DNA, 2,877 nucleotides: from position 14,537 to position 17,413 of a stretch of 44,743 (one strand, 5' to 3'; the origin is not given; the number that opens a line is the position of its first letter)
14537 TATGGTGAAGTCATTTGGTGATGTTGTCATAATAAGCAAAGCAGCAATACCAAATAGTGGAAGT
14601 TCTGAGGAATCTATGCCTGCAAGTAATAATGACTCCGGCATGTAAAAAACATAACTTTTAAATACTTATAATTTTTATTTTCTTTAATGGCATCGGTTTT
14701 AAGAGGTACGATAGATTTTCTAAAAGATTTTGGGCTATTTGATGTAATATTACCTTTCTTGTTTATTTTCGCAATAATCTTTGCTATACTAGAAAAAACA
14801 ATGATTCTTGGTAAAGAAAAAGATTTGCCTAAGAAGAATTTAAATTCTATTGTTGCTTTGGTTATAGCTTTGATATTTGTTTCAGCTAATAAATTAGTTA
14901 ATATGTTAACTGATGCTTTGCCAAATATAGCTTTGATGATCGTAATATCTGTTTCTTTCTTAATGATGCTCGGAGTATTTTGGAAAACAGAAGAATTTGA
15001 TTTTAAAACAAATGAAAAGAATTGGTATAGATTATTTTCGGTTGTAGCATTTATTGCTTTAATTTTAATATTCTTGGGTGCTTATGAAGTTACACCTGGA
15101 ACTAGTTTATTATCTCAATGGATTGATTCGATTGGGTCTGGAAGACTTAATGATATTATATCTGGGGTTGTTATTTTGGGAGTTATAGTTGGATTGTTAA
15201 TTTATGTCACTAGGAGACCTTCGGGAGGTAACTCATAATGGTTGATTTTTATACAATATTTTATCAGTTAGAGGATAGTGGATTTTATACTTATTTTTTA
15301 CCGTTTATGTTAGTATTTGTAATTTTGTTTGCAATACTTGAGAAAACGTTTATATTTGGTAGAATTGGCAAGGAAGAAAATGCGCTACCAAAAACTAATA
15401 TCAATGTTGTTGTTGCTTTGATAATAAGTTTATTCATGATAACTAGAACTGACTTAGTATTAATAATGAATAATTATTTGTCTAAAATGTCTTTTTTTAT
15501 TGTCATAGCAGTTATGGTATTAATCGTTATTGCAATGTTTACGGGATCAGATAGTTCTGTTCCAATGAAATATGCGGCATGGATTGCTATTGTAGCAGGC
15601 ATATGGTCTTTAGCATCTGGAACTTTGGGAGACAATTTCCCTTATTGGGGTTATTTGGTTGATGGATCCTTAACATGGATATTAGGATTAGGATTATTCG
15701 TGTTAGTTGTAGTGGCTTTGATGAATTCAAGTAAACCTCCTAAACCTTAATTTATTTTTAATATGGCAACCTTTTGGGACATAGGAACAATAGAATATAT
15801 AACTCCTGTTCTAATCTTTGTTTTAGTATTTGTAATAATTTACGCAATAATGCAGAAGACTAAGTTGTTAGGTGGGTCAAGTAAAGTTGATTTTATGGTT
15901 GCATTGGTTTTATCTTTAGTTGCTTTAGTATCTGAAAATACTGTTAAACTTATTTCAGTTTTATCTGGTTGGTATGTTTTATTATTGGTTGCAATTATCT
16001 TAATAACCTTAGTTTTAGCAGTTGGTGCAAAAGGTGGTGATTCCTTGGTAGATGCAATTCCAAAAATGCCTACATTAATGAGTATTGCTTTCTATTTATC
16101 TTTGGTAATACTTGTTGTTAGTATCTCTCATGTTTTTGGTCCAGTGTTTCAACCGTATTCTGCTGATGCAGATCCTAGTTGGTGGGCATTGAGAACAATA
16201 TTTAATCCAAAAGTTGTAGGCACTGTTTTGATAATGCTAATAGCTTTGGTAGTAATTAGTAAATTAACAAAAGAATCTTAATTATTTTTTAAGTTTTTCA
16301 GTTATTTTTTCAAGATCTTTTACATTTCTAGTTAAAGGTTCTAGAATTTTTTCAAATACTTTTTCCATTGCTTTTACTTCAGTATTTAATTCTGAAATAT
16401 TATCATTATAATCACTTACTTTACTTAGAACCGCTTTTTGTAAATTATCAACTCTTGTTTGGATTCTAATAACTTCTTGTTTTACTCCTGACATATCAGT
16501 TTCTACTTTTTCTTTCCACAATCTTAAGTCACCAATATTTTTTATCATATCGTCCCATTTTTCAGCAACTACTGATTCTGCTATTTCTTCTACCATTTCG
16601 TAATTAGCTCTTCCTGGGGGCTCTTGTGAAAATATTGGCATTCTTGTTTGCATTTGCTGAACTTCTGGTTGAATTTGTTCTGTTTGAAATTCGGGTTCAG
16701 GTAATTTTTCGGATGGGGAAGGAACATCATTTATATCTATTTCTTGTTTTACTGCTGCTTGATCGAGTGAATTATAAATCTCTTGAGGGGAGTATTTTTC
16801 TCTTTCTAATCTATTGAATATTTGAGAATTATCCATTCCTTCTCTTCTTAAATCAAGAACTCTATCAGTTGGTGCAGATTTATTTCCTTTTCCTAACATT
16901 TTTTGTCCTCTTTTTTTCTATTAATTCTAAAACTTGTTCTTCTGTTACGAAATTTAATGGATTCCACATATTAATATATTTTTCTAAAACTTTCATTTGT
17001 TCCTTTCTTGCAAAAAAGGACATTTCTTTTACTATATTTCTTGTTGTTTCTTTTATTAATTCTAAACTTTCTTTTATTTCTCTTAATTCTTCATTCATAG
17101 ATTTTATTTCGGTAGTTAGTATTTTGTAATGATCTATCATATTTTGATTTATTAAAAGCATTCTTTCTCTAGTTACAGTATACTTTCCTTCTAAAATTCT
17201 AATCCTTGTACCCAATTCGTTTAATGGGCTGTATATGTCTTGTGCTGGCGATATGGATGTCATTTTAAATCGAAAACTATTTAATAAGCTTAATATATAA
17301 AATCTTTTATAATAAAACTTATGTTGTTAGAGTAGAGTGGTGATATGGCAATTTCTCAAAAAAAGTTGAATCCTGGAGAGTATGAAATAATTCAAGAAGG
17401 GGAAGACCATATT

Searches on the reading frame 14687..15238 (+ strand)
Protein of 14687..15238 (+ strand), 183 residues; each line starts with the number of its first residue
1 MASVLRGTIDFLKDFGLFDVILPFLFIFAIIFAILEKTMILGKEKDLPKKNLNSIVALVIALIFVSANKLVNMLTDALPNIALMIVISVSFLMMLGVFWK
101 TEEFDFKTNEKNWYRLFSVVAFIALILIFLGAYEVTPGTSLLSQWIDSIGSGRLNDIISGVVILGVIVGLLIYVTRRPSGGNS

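Call 51: search_protein_families(library=pfam, proteins=[window:14687-15238:+], max_evalue=0.001)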
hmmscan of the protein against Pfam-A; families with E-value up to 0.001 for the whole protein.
window:14687-15238:+ (183 aa): 0 families

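Call 83: search_protein_families(library=pfam, alignment_id=A5, max_evalue=0.01)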
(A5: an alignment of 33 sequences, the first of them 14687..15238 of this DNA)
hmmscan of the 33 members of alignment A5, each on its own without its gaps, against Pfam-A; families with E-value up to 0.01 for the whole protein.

A. member 1, window:14687-15238:+ (183 aa): 2 families
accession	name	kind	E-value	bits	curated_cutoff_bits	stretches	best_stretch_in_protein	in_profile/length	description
PF09843.14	DUF2070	-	0.0037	16.1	30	1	14-178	38-178/561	Predicted membrane protein (DUF2070)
PF06197.19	DUF998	-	0.0057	16.8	30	0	78-176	70-156/184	Protein of unknown function (DUF998)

B. families by the number of members that match (of 33 scanned): 7 families
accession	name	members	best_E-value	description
PF01757.29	Acyl_transf_3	2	0.0039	Acyltransferase domain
PF19529.4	DUF6057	1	0.00041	Family of unknown function (DUF6057)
PF07695.17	7TMR-DISM_7TM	1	0.0014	7TM diverse intracellular signalling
PF10101.14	DUF2339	1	0.0034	Predicted membrane protein (DUF2339)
PF09843.14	DUF2070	1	0.0037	Predicted membrane protein (DUF2070)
PF06197.19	DUF998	1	0.0057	Protein of unknown function (DUF998)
PF04080.19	Per1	1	0.0075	Per1-like family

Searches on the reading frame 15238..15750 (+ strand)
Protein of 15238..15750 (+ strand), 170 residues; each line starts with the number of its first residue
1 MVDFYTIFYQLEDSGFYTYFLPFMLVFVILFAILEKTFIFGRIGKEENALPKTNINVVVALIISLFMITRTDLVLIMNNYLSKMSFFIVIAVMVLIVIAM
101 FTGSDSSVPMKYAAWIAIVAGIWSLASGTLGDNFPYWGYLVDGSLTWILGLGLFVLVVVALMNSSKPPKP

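Call 51: search_protein_families(library=pfam, proteins=[window:15238-15750:+], max_evalue=0.001)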
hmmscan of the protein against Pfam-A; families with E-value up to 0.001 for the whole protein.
window:15238-15750:+ (170 aa): 0 families

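Call 75: search_solved_structures(query=window:15238-15750:+, max_evalue=1)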
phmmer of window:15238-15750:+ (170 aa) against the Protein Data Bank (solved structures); distinct sequences matched with E-value up to 1: 0.

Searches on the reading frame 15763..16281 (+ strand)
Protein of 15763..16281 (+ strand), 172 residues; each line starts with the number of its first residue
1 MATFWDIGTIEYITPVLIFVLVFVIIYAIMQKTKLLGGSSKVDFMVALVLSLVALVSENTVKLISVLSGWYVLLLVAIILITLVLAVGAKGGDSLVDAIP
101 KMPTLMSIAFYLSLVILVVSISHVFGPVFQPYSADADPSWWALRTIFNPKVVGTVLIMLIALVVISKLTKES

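Call 20: search_protein_families(library=pfam, proteins=[window:15763-16281:+], max_evalue=10)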
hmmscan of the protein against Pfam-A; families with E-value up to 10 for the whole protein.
window:15763-16281:+ (172 aa): 5 families
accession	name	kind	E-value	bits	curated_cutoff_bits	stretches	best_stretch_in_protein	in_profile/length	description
PF12794.12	MscS_TM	-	0.69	9.2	28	1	65-163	120-215/339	Mechanosensitive ion channel inner membrane domain 1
PF11992.13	TgpA_N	-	1.3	8.3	30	1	18-119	77-174/333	TgpA N-terminal domain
PF19484.4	DUF6020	-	4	6.1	28.3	1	18-81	273-330/604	Family of unknown function (DUF6020)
PF09586.16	YfhO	-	4.2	6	28.5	1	17-122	345-440/835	Bacterial membrane protein YfhO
PF11877.13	DUF3397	-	4.6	7.9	25.9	1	12-117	5-110/112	Protein of unknown function (DUF3397)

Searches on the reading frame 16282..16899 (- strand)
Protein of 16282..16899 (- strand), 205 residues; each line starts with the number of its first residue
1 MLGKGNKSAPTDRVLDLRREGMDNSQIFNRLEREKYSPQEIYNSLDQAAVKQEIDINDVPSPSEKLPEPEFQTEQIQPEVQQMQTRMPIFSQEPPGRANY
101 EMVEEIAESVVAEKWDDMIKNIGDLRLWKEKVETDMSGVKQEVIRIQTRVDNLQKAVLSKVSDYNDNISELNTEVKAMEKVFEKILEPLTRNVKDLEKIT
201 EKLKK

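Call 20: search_protein_families(library=pfam, proteins=[window:16282-16899:-], max_evalue=10)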
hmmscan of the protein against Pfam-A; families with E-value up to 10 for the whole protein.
window:16282-16899:- (205 aa): 24 families
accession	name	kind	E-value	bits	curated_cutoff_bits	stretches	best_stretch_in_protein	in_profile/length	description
PF20715.2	DUF6827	-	0.0011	19.2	26.9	1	100-180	7-91/158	Domain of unknown function (DUF6827)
PF12325.13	TMF_TATA_bd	-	0.005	17.4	29.1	2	131-185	23-76/115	TATA element modulatory factor 1 TATA binding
PF08581.15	Tup_N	-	0.0075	17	28.7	1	111-177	9-75/77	Tup N-terminal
PF06009.19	Laminin_II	-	0.013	15.9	33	1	130-198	13-83/138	Laminin Domain II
PF06320.18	GCN5L1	-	0.015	16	23.9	1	113-144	78-109/114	GCN5-like protein 1 (GCN5L1)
PF09172.16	Vit_open_b-sht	-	0.021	14.5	23.7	1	161-194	45-78/303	Vitellinogen, open beta-sheet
PF15397.11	DUF4618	-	0.025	14.4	34.9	1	100-166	47-112/258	Domain of unknown function (DUF4618)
PF15665.10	FAM184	-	0.026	14.6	32.7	1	140-198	70-128/211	Family with sequence similarity 184, A and B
PF10392.15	COG5_N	-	0.03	15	31.2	1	120-205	26-111/132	Conserved oligomeric Golgi complex subunit 5, N-terminal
PF24270.1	HTH_Cmi2_C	-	0.032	14.9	27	1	132-191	53-114/125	Cmi2, C-terminal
PF16523.10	betaPIX_CC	-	0.033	14.5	26.8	1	155-205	28-74/85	betaPIX coiled coil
PF10046.14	BLOC1_2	-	0.085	13.7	33.4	1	152-204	27-78/96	Biogenesis of lysosome-related organelles complex-1 subunit 2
PF04513.17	Baculo_PEP_C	-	0.15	12.6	38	1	139-189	65-115/140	Baculovirus polyhedron envelope protein, PEP, C terminus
PF08647.16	BRE1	-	0.15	12.6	27.9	1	171-205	1-35/95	BRE1 E3 ubiquitin ligase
PF08653.15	DASH_Dam1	-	0.16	12.3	26.6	0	186-204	12-30/56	DASH complex subunit Dam1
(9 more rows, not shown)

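Call 48: search_protein_families(library=pfam, alignment_id=A3, max_evalue=0.01)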
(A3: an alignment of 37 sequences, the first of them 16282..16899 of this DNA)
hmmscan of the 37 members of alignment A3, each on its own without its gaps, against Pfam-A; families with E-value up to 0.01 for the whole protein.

A. member 1, window:16282-16899:- (205 aa): 3 families
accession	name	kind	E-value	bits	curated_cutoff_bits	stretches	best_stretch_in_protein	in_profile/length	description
PF20715.2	DUF6827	-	0.0011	19.2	26.9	1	100-180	7-91/158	Domain of unknown function (DUF6827)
PF12325.13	TMF_TATA_bd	-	0.005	17.4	29.1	0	131-185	23-76/115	TATA element modulatory factor 1 TATA binding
PF08581.15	Tup_N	-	0.0075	17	28.7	1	111-177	9-75/77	Tup N-terminal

B. families by the number of members that match (of 37 scanned): 45 families (the first 25 are shown)
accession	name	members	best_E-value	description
PF06009.19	Laminin_II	13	0.00064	Laminin Domain II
PF10046.14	BLOC1_2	8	0.00099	Biogenesis of lysosome-related organelles complex-1 subunit 2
PF11932.13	DUF3450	5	0.00032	Protein of unknown function (DUF3450)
PF24625.1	DUF7626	4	4.4e-06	Domain of unknown function (DUF7626)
PF05791.16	Bacillus_HBL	4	0.0003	Bacillus haemolytic enterotoxin (HBL)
PF06419.17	COG6_N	4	0.0004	Conserved oligomeric complex COG6, N-terminal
PF18579.7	Raf1_HTH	4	0.0077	Rubisco accumulation factor 1 helix turn helix domain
PF20379.3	DUF6674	3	0.00054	Family of unknown function (DUF6674)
PF05218.19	DUF713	3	0.00078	Protein of unknown function (DUF713)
PF04108.17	ATG17_like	3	0.00084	Autophagy protein ATG17-like domain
PF16526.10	CLZ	2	3.4e-05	C-terminal leucine zipper domain of cyclic nucleotide-gated channels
PF01519.22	DUF16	2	0.00024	Protein of unknown function DUF16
PF10392.15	COG5_N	2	0.00072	Conserved oligomeric Golgi complex subunit 5, N-terminal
PF20715.2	DUF6827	2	0.0011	Domain of unknown function (DUF6827)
PF09288.16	UBA_3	2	0.0015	Fungal ubiquitin-associated domain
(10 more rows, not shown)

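Call 72: find_homologous_proteins(query=A3, max_evalue=0.001)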
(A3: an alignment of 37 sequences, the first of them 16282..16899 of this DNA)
Query A3 (37 sequences) (205 aa, profile of the alignment): 1585 proteins with E <= 0.001 among 4873 candidates; the best 120 are listed.
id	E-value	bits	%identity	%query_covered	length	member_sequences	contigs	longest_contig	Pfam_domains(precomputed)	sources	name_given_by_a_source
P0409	4.3e-72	261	30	99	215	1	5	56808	-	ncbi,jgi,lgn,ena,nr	ncbi:MAG: hypothetical protein QF824_05600 [Candidatus Woesearchaeota archaeon]|jgi:DNA-binding tran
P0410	1.1e-71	259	33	96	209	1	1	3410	-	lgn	-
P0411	2.3e-71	258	34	96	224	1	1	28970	-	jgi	jgi:uncharacterized protein YoxC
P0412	3.2e-71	258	36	96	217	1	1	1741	-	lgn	-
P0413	5.3e-71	257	34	93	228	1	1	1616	-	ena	-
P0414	5.3e-71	257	34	97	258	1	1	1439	-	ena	-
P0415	5.9e-71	257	40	94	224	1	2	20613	-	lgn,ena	-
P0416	1.0e-70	256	34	95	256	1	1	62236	-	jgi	jgi:hypothetical protein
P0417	1.4e-70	256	45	51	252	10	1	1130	-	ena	-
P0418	3.2e-70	254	31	96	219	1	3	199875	-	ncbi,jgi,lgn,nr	ncbi:hypothetical protein HQ533_02110 [Candidatus Woesearchaeota archaeon]|nr:hypothetical protein [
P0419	3.5e-70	254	32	95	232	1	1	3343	-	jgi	-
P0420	3.6e-70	254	35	96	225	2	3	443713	-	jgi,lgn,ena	jgi:hypothetical protein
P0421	4.5e-70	254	31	97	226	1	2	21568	-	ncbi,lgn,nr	ncbi:MAG: hypothetical protein KKF89_00350 [Nanoarchaeota archaeon]|nr:hypothetical protein [Patesci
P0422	5.9e-70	254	34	94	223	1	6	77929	-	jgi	-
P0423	6.2e-70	254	32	100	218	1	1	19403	-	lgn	-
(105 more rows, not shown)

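Call 73: search_solved_structures(query=A3, max_evalue=1)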
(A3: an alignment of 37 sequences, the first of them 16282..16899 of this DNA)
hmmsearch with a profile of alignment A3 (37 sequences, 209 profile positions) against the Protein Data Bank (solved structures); distinct sequences matched with E-value up to 1: 14.
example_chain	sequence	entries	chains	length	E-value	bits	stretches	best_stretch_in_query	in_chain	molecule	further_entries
9cuy_c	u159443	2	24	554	0.00018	24.9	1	111-199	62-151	Short tail fiber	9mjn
8b8d_A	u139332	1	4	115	0.0004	23.8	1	131-197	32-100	Phosphoprotein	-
7ung_C0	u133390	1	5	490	0.038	17.3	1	79-162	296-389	Tektin-3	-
7wxz_A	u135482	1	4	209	0.068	16.5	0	132-192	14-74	Spike protein S2'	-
8snb_8Q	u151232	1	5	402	0.078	16.3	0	120-163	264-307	Tektin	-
9cpc_3O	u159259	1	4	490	0.083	16.2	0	85-162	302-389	Tektin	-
7rro_C0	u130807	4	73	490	0.084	16.2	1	80-162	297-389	Tektin-3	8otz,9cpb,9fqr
3g6b_A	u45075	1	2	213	0.087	16.1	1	145-207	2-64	Methyl-accepting chemotaxis protein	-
3g67_A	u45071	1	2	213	0.091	16.1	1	145-207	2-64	Methyl-accepting chemotaxis protein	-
3ci9_A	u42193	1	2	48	0.092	16.1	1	134-177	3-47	Heat shock factor-binding protein 1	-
8qox_B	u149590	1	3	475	0.32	14.3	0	118-159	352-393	Conserved membrane protein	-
8i7o_C2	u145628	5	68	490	0.39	14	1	78-162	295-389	Tektin-3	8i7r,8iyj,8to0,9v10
8skx_A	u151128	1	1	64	0.57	13.5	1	6-45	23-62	Miniprotein HHH_rd4_0518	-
6lxt_A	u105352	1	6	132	0.93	12.8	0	132-192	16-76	Spike protein S2, Spike protein S2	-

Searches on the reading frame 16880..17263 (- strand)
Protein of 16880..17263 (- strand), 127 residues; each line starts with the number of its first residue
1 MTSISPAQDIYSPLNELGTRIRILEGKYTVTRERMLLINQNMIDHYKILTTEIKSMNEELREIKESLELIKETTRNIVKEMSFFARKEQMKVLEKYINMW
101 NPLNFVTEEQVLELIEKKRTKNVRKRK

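Call 20: search_protein_families(library=pfam, proteins=[window:16880-17263:-], max_evalue=10)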
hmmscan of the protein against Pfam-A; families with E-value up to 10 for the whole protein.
window:16880-17263:- (127 aa): 8 families
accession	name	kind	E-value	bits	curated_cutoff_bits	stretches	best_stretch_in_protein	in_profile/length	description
PF13890.11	Rab3-GTPase_cat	-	0.024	14.7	26.1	1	60-120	47-111/158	Rab3 GTPase-activating protein catalytic subunit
PF08656.15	DASH_Dad3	-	0.035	14.6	23.1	1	39-81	5-44/76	DASH complex subunit Dad3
PF19111.5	DUF5798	-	0.042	14.5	27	1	7-49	17-59/89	Family of unknown function (DUF5798)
PF05280.16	FlhC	-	0.043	14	27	1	14-40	19-45/173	Flagellar transcriptional activator (FlhC)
PF16218.11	Peptidase_C101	-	0.043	13.7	27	1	34-120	80-170/265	Peptidase family C101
PF22652.1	DUF7006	-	0.084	13.5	27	1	52-119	13-87/112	Family of unknown function (DUF7006)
PF19827.4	DUF6308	-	0.15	12.4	27.3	1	36-80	49-93/193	Family of unknown function (DUF6308)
PF03961.19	FapA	-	0.18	11.8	31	1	29-98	141-207/272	Flagellar Assembly Protein A beta solenoid domain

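Call 49: search_protein_families(library=pfam, alignment_id=A4, max_evalue=0.01)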
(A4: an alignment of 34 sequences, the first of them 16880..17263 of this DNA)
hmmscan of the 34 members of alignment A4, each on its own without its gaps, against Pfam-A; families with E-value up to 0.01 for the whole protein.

A. member 1, window:16880-17263:- (127 aa): 0 families

B. families by the number of members that match (of 34 scanned): 56 families (the first 25 are shown)
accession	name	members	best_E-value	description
PF06419.17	COG6_N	7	0.00014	Conserved oligomeric complex COG6, N-terminal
PF08656.15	DASH_Dad3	6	0.00099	DASH complex subunit Dad3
PF04513.17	Baculo_PEP_C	6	0.0013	Baculovirus polyhedron envelope protein, PEP, C terminus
PF03961.19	FapA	4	0.00032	Flagellar Assembly Protein A beta solenoid domain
PF07303.18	Occludin_ELL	4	0.00091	Occludin homology domain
PF22652.1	DUF7006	4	0.0028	Family of unknown function (DUF7006)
PF09177.16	STX6_10_61_N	3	1.8e-05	Syntaxin 6/10/61, N-terminal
PF15905.10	HMMR_N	3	0.00071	Hyaluronan mediated motility receptor N-terminal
PF20379.3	DUF6674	2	1.9e-06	Family of unknown function (DUF6674)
PF24627.1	PUMA_CC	2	0.00044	PUMA coiled-coil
PF04108.17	ATG17_like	1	0.00038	Autophagy protein ATG17-like domain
PF16526.10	CLZ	1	0.00039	C-terminal leucine zipper domain of cyclic nucleotide-gated channels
PF21121.2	Nup49_C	1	0.00062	Nucleoporin Nup49 C-terminal helical region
PF08702.15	Fib_alpha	1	0.00078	Fibrinogen alpha/beta chain family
PF13890.11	Rab3-GTPase_cat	1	0.00097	Rab3 GTPase-activating protein catalytic subunit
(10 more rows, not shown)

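Call 74: search_solved_structures(query=A4, max_evalue=1)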
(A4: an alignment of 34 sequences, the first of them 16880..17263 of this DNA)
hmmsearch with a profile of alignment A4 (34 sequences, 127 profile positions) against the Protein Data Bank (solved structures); distinct sequences matched with E-value up to 1: 47.
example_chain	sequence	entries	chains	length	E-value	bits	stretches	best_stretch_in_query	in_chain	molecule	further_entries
7zr2_A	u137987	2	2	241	0.03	17.4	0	15-95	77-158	Spike protein S2',Chimeric protein mimic of SARS-CoV-2 Spike HR1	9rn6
2oqq_A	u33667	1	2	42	0.031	17.3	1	14-44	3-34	Transcription factor HY5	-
6e6a_B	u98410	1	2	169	0.038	17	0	43-87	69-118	Inclusion membrane protein A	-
4w7y_A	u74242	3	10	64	0.048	16.7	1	38-90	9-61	B-cell receptor-associated protein 29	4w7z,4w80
8ybc_A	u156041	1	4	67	0.051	16.6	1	23-82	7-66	Golgi membrane protein 1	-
6e7e_A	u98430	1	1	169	0.055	16.5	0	43-80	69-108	Inclusion membrane protein A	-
1wpa_A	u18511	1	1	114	0.06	16.4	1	45-93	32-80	Occludin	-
3g7c_A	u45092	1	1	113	0.067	16.3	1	45-93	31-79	Occludin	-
6pfp_A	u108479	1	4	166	0.099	15.7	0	36-84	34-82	Myosin-7 fused to GP7 and EB1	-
8tvi_A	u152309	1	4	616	0.1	15.6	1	46-84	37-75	Langya virus attachment glycoprotein G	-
8u1a_A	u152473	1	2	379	0.11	15.6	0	57-105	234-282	Designed Near Infrared Fluorescent Protein MC7BP34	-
4r0r_A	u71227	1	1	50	0.12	15.5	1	58-89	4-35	eboIZN21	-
4zry_B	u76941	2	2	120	0.12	15.5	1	11-86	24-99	Keratin, type II cytoskeletal 1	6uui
6kos_A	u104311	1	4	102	0.13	15.4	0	42-87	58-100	SUWA (Super WA20)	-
7v1k_A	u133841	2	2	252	0.13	15.3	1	11-76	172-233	Isoform 2 of Nuclear autoantigenic sperm protein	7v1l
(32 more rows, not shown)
